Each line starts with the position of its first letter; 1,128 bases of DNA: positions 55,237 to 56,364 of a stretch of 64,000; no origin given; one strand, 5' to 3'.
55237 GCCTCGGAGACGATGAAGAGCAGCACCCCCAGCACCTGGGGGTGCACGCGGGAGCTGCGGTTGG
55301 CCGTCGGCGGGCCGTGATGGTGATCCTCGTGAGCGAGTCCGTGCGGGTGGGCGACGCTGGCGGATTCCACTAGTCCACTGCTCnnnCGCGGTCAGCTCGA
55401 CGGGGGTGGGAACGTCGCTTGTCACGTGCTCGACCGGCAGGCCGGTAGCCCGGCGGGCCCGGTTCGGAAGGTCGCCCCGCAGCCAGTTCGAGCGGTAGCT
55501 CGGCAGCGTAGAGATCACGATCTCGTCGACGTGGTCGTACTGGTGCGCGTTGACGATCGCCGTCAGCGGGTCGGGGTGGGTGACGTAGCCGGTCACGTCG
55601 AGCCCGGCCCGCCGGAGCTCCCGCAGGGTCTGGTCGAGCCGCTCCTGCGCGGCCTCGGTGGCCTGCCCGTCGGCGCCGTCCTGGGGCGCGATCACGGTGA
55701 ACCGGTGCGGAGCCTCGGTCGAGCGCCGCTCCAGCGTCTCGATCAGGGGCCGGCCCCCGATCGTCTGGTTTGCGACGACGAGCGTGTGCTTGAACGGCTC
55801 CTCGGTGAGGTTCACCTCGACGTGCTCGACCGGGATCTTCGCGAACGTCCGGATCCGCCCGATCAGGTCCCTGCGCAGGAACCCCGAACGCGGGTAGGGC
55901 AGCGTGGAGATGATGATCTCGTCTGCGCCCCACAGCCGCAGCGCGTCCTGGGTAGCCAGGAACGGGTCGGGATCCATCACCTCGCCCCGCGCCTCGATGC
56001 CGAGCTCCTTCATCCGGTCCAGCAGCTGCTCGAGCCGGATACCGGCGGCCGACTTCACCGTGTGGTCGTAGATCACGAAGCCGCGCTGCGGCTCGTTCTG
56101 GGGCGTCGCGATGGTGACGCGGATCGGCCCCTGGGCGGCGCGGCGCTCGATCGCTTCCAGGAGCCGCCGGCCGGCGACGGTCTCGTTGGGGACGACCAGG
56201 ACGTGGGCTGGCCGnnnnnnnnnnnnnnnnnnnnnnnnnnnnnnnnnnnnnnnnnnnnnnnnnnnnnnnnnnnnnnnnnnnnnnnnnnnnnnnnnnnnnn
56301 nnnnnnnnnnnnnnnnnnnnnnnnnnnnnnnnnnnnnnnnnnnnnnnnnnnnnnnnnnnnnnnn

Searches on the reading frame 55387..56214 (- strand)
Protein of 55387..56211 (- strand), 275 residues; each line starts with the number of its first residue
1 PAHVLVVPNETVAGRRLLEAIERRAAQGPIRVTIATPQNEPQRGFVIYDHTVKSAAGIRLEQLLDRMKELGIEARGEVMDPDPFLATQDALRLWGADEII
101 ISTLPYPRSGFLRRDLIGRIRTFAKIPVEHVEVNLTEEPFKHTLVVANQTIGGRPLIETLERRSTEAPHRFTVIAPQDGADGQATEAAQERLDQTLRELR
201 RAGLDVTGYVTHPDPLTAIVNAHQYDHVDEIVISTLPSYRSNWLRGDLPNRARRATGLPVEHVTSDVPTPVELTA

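Call 7: search_solved_structures(query=window:55387-56211:-, max_evalue=10, show_alignments=2)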
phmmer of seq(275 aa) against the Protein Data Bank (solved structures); distinct sequences matched with E-value up to 10: 4.
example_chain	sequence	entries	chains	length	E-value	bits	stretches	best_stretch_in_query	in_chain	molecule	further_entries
2iel_A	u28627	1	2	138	0.00037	23.2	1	144-265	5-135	Hypothetical Protein TT0030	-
5gn2_A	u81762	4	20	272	0.13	14.9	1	175-258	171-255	Blr0248 protein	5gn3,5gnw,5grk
6yk9_A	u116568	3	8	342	0.5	12.9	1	59-102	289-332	5,10-methenyltetrahydromethanopterin hydrogenase | 5,10-methenyltetrahydromethanopterin [Fe]-hydrogenase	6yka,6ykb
2zat_A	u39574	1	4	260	1.2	11.7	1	176-213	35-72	Dehydrogenase/reductase SDR family member 4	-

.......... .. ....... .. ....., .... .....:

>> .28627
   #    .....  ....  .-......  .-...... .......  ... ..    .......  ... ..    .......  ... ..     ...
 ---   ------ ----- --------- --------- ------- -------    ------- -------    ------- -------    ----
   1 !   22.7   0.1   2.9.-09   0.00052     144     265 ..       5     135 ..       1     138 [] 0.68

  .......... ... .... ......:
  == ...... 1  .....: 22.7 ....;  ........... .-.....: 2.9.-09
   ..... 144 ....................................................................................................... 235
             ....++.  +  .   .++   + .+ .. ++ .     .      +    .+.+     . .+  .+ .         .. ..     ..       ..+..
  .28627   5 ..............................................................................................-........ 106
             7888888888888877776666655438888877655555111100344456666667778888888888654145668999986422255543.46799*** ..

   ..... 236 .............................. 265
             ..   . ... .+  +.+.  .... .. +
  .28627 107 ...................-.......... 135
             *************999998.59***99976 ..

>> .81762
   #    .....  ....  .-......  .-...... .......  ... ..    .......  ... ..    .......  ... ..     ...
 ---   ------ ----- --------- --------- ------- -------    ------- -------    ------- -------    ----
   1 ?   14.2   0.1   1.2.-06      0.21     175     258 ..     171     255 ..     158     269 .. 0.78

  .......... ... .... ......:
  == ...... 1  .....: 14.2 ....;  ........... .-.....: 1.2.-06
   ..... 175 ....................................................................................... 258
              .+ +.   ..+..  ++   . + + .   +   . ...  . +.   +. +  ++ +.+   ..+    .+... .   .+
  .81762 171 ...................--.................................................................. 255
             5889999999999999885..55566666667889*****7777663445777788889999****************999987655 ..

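Call 8: find_homologous_proteins(query=window:55387-56211:-, max_evalue=0.001)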
Query seq(275 aa) (275 aa): 4299 proteins with E <= 0.001 among 8000 candidates; the best 120 are listed.
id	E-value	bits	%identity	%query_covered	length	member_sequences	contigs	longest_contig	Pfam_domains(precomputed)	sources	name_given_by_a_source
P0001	1.1e-159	548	90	100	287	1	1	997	-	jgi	jgi:hypothetical protein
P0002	6.1e-158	542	89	100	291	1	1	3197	-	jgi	jgi:hypothetical protein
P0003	1.1e-155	535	88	100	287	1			-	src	-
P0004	1.9e-154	531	88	100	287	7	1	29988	-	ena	-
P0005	5.7e-151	519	88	99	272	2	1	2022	-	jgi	jgi:hypothetical protein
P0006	1.1e-146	505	84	100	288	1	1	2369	-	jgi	jgi:hypothetical protein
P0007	4.8e-143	493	81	100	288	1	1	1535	-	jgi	jgi:hypothetical protein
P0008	2.5e-141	488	81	100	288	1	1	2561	-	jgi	jgi:hypothetical protein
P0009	4.5e-134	464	79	100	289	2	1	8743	-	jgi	jgi:hypothetical protein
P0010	1.1e-128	446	75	100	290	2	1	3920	-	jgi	jgi:hypothetical protein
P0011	9.2e-122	424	71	99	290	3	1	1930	-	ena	-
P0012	9.0e-121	420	69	100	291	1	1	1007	-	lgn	-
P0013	7.1e-120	417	72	96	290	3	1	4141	-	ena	-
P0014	7.1e-119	414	72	95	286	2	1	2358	-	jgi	jgi:hypothetical protein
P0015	7.8e-119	414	71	96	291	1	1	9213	-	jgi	jgi:hypothetical protein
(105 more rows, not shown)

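Call 9: find_encoding_contigs(protein=P0004, flank=8000, max_places=4)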
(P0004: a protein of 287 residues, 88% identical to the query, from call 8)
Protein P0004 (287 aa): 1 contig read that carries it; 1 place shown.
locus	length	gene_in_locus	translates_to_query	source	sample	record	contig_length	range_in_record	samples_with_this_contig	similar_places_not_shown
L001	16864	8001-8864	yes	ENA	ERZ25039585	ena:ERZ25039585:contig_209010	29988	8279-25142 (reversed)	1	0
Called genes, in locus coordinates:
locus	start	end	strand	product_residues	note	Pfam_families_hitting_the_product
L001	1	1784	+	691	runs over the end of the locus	PF02542:YgbB, PF01406:tRNA-synt_1e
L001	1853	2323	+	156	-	PF00588:SpoU_methylase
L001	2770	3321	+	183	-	PF04542:Sigma70_r2, PF08281:Sigma70_r4_2, PF00196:GerE (weak)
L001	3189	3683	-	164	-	-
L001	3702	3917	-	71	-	-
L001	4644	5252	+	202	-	PF00127:Copper-bind (weak)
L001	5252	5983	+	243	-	PF02790:COX2_TM, PF13473:Cupredoxin_1 (weak), PF00116:COX2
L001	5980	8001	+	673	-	PF00115:COX1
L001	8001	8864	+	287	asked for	-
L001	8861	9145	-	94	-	-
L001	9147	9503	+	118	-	PF00510:COX3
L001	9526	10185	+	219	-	-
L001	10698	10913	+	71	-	-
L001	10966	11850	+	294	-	PF13578:Methyltransf_24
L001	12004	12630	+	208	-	-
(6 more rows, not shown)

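Call 22: find_related_loci(query=A2, collection=genome_contigs, flank=6000)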
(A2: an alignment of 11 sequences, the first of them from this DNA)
Query A2 (275 aa) in genome_contigs; peptide patterns used: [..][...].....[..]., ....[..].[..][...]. (x = any residue, [..] = any of these).
600 stretches matched a pattern (row limit reached: there are more); 596 encode a relative of the query (tblastn E <= 1e-3); the best 80 are kept; 80 distinct loci.
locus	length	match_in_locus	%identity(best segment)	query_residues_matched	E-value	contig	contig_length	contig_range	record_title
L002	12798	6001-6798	69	1-267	3e-119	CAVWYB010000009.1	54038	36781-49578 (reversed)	MAG: uncultured Solirubrobacterales bacterium isolate MFD09267.bin.2.330 genome assembly, contig: contig_129682, whole g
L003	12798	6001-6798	64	1-267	4e-111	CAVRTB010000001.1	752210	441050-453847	MAG: uncultured Solirubrobacterales bacterium isolate MFD04212.bin.1.40 genome assembly, contig: contig_14252, whole gen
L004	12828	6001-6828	54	2-275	6e-88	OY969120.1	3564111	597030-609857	MAG: uncultured Actinomycetes bacterium isolate MFD00991.bin.c.1 genome assembly, chromosome: 1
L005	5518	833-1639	56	4-267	3e-85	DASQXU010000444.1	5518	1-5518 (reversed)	MAG TPA_asm: Thermoleophilaceae bacterium isolate SMAG_U11047 k141_379661, whole genome shotgun sequence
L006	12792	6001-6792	54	2-263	2e-84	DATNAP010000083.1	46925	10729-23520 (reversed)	MAG TPA_asm: Conexibacter sp. isolate SMAG_U11164 k141_286140, whole genome shotgun sequence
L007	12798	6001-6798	54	4-267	6e-81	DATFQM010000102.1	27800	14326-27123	MAG TPA_asm: Thermoleophilaceae bacterium isolate SMAG_U9329 k141_1340276, whole genome shotgun sequence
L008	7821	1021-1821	50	3-267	1e-80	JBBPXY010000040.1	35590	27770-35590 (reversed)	MAG: Solirubrobacterales bacterium isolate bin.106 bin.106_S4Ck141_957218_length_35590_cov_37.0090, whole genome shotgun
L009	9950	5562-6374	51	1-267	1e-79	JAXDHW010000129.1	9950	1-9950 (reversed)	MAG: Thermoleophilaceae bacterium isolate BP_533 scaffold_2231812, whole genome shotgun sequence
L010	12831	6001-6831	50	4-272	2e-78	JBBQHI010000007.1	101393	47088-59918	MAG: Solirubrobacterales bacterium isolate Co_metawrap_916 Cmw_916_k141_19208905_length_101393_cov_12.9995, whole genome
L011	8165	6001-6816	50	4-275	5e-78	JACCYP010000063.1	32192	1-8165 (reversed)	MAG: Thermoleophilaceae bacterium isolate MGR_bin207 SD2897-2912_k127_2851215, whole genome shotgun sequence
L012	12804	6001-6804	52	4-269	1e-76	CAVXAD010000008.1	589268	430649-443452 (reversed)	MAG: uncultured Thermoleophilaceae bacterium isolate MFD05176.bin.2.169 genome assembly, contig: contig_57696, whole gen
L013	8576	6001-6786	50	4-267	5e-76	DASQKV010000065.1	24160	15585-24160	MAG TPA_asm: Thermoleophilaceae bacterium isolate SMAG_U11921 k141_1034260, whole genome shotgun sequence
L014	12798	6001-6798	51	4-267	7e-76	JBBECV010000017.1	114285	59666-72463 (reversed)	MAG: Thermoleophilaceae bacterium isolate LejiaF_72_49 Lejia_F_262_length_114285_cov_28, whole genome shotgun sequence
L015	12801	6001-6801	51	2-267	7e-76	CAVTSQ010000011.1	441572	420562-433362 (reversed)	MAG: uncultured Solirubrobacterales bacterium isolate MFD09368.bin.2.148 genome assembly, contig: contig_40612, whole ge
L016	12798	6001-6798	52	4-267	2e-75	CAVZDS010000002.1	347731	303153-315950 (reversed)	MAG: uncultured Thermoleophilaceae bacterium isolate MFD09212.bin.3.159 genome assembly, contig: contig_13198, whole gen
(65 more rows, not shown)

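Call 25: find_encoding_contigs(protein=P0002, flank=3000, max_places=3)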
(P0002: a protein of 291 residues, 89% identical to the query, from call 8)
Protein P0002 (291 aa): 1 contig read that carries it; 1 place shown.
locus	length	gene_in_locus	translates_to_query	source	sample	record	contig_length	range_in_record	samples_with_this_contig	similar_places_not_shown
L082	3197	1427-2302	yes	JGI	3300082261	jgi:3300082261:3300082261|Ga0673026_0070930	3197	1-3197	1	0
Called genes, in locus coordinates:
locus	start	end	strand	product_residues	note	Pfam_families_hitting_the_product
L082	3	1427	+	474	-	?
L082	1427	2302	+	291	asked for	-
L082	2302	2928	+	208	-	PF00510:COX3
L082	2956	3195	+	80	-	?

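Call 26: find_encoding_contigs(protein=P0001, flank=3000, max_places=3)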
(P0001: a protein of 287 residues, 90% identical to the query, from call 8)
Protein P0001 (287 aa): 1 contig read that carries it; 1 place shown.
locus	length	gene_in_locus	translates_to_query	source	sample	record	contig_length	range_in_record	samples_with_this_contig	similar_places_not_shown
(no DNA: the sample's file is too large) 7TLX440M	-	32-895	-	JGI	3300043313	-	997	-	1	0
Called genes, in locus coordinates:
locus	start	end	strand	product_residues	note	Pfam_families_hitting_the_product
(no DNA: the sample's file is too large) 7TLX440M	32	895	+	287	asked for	-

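Call 27: find_encoding_contigs(protein=P0006, flank=3000, max_places=3)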
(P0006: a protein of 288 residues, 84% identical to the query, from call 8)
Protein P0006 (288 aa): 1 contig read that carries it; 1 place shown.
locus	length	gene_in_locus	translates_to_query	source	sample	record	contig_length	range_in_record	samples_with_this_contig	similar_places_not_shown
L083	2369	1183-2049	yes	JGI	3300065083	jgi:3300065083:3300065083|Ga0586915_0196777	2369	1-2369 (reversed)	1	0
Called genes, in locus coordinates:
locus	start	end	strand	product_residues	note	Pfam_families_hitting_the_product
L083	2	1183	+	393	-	PF00115:COX1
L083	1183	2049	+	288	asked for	-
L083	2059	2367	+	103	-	?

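Call 41: search_protein_families(library=pfam, alignment_id=A2, max_evalue=0.1)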
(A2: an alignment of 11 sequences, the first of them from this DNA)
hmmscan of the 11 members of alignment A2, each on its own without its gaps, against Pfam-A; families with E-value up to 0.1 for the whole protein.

A. member 1, seq(275 aa): 3 families
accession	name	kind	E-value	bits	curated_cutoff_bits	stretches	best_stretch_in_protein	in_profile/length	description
PF18026.6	Exog_C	-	0.012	15.9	29.5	0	52-73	15-37/49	Endo/exonuclease (EXOG) C-terminal domain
PF14246.11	TetR_C_7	-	0.034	14.6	22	1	13-90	6-77/119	AefR-like transcriptional repressor, C-terminal domain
PF05161.18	MOFRL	-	0.058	14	28.3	0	146-220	13-89/106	MOFRL family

B. families by the number of members that match (of 11 scanned): 12 families
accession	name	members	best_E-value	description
PF18026.6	Exog_C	6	0.0055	Endo/exonuclease (EXOG) C-terminal domain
PF00582.32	Usp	3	0.0013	Universal stress protein family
PF03776.19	MinE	2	0.015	Septum formation topological specificity factor MinE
PF14246.11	TetR_C_7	2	0.034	AefR-like transcriptional repressor, C-terminal domain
PF18604.6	PreAtp-grasp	1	0.0021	Pre ATP-grasp domain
PF23990.1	PilB3_N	1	0.0048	PilB3-like, N-terminal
PF21777.3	SDR-like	1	0.011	Short chain dehydrogenase-like protein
PF18403.7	Thioredoxin_15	1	0.021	Thioredoxin-like domain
PF21995.1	RNR-II_ins_dom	1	0.022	B12-dependent ribonucleotide reductase, insertion domain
PF14117.11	DUF4287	1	0.041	Domain of unknown function (DUF4287)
PF12646.12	DUF3783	1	0.053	Domain of unknown function (DUF3783)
PF05161.18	MOFRL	1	0.058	MOFRL family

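Call 44: predict_structure(alignment_id=A3)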
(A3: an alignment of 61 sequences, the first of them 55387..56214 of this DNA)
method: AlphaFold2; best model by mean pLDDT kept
length: 276 residues; sequences in the alignment: 61
mean_pLDDT: 83.3   pTM: 0.78
mean pLDDT of the five models: 83.3, 82.2, 81.1, 80.5, 79.2
residues with pLDDT >= 90: 119; 70-90: 111; 50-70: 30; < 50: 16
segments of 3 or more residues with pLDDT < 50: 109-113, 269-276
pLDDT, mean of each block of 10 residues (from residue 1): 93 84 95 95 60 83 93 95 94 97 74 68 94 82 83 76 88 86 81 89 90 86 86 77 62 91 72 40
secondary structure, 60 per line:
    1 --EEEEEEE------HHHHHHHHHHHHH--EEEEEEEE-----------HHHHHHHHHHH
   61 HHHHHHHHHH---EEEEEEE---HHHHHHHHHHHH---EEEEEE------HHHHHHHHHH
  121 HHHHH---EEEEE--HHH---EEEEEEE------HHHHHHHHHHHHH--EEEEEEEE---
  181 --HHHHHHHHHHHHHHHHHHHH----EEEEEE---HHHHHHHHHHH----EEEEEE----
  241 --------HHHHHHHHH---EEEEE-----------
elements in order: E3-9 H16-28 E31-38 H50-70 E74-80 H84-95 E99-104 H111-125 E129-133 E142-148 H155-167 E170-177 H183-202 E207-212 H216-226 E231-236 H249-257 E261-265

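Call 46: fold_search(model_id=the predicted structure, library=pdb)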
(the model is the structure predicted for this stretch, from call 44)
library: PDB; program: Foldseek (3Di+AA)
matches with E <= 10: 1467; with E <= 0.001: 50
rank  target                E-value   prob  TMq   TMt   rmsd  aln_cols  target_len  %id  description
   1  3loq_A                3.7e-07  1.00  0.36  0.36  18.8       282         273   14  The crystal structure of a universal stress protein from Archaeoglobus fulgidus DSM 4304 (released 2010-02-16)
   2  7mq5                  5.8e-07  1.00  0.34  0.34  18.5       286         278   15  Crystal Structure of Putative Universal Stress Protein from Pseudomonas aeruginosa UCBPP-PA14 (released 2021-05-19)
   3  3mt0                  6.9e-07  1.00  0.32  0.31  18.6       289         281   16  The crystal structure of a functionally unknown protein PA1789 from Pseudomonas aeruginosa PAO1 (released 2010-05-12)
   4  4r2k                  1.4e-06  1.00  0.34  0.31  20.0       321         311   14  Crystal structure of H119A mutant of YdaA (Universal Stress Protein E) from Salmonella typhimurium (released 2015-02-04)
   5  5cb0_A                2.1e-06  1.00  0.33  0.32  18.9       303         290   13  Crystal structure and functional implications of the tandem-type universal stress protein UspE from Escherichia coli (released 2016-02-10)
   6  3cis_C                4.2e-06  1.00  0.35  0.33  19.0       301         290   12  The Crystal Structure of Rv2623 from Mycobacterium tuberculosis (released 2009-03-17)
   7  3cis_E                4.2e-06  1.00  0.35  0.33  19.1       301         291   12  The Crystal Structure of Rv2623 from Mycobacterium tuberculosis (released 2009-03-17)
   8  5vlc_B                6.5e-06  1.00  0.27  0.18  14.0       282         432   12  Crystal Structure of Medicago truncatula L-Histidinol Dehydrogenase in Complex with L-Histidinol (released 2017-09-20)
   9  3cis_A                8.2e-06  1.00  0.34  0.33  19.2       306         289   13  The Crystal Structure of Rv2623 from Mycobacterium tuberculosis (released 2009-03-17)
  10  5vlc_E                1.0e-05  1.00  0.27  0.18  14.8       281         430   14  Crystal Structure of Medicago truncatula L-Histidinol Dehydrogenase in Complex with L-Histidinol (released 2017-09-20)
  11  3loq_B                1.1e-05  1.00  0.36  0.37  19.1       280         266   15  The crystal structure of a universal stress protein from Archaeoglobus fulgidus DSM 4304 (released 2010-02-16)
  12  2iel_A                1.1e-05  1.00  0.40  0.77   2.9       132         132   31  CRYSTAL STRUCTURE OF TT0030 from Thermus Thermophilus (released 2006-11-14)
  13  4r2j                  1.2e-05  1.00  0.33  0.33  18.4       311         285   13  Crystal structure of YdaA (Universal Stress Protein E) from Salmonella typhimurium (released 2015-02-04)
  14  4wy2                  1.4e-05  1.00  0.33  0.30  19.8       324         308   15  Crystal structure of universal stress protein E from Proteus mirabilis in complex with UDP-3-O-[(3R)-3-hydroxytetradecan (released 2014-11-26)
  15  5cb0_B                1.6e-05  1.00  0.34  0.32  19.3       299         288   14  Crystal structure and functional implications of the tandem-type universal stress protein UspE from Escherichia coli (released 2016-02-10)
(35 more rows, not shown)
